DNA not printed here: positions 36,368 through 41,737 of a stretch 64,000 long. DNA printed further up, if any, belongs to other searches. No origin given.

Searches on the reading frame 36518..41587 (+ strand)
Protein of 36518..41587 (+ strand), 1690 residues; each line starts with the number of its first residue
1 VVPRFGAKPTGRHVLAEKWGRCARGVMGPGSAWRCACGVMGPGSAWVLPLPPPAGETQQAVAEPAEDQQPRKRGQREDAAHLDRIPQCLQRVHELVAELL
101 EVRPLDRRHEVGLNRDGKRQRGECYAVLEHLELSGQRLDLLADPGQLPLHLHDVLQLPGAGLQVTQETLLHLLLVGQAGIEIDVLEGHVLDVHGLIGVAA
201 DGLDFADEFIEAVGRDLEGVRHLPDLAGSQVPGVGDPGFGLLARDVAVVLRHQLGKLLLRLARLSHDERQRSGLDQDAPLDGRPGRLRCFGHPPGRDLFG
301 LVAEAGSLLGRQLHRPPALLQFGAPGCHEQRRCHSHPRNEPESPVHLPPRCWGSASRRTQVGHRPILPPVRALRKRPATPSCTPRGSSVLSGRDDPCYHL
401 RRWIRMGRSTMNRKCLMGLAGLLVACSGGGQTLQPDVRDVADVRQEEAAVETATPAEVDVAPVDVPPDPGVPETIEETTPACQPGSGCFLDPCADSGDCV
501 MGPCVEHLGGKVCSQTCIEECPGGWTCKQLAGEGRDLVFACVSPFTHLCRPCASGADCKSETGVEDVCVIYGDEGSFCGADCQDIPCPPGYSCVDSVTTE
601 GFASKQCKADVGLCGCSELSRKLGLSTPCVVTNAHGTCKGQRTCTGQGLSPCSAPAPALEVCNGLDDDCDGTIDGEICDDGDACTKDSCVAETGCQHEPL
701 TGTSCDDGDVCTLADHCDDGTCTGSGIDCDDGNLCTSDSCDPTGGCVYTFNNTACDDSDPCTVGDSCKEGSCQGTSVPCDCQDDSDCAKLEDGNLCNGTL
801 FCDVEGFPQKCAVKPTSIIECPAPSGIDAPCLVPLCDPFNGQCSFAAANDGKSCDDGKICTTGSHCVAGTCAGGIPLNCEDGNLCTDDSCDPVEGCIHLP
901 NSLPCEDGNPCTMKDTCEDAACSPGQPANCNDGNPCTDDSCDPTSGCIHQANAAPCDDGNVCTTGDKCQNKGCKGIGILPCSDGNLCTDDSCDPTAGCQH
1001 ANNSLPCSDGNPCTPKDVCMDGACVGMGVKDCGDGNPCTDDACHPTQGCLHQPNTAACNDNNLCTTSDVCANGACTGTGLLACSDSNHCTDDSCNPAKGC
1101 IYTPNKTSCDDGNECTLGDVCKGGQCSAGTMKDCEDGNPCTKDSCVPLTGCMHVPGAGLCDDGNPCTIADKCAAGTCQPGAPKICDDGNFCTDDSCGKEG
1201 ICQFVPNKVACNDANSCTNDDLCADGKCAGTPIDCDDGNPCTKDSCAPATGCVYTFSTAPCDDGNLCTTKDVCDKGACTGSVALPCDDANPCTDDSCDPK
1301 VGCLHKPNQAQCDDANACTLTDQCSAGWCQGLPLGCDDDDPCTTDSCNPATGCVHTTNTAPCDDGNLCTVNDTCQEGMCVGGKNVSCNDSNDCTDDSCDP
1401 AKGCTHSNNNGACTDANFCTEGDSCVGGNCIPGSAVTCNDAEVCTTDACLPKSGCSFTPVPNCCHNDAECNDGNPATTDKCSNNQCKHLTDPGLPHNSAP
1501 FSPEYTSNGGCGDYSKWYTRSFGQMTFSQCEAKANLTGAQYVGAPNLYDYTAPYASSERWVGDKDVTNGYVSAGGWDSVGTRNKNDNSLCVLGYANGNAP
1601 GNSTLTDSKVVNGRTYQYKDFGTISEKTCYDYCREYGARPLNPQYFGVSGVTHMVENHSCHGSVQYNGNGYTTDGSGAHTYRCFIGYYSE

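Call 67: search_protein_families(library=pfam, proteins=[window:36518-41587:+], max_evalue=0.0001)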
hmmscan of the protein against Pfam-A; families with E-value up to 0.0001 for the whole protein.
window:36518-41587:+ (1690 aa): 1 family
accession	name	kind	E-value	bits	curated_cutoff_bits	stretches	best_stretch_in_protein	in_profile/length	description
PF00526.23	Dicty_CTDC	-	6.7e-83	272.4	27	12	678-699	2-23/24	Dictyostelium (slime mold) repeat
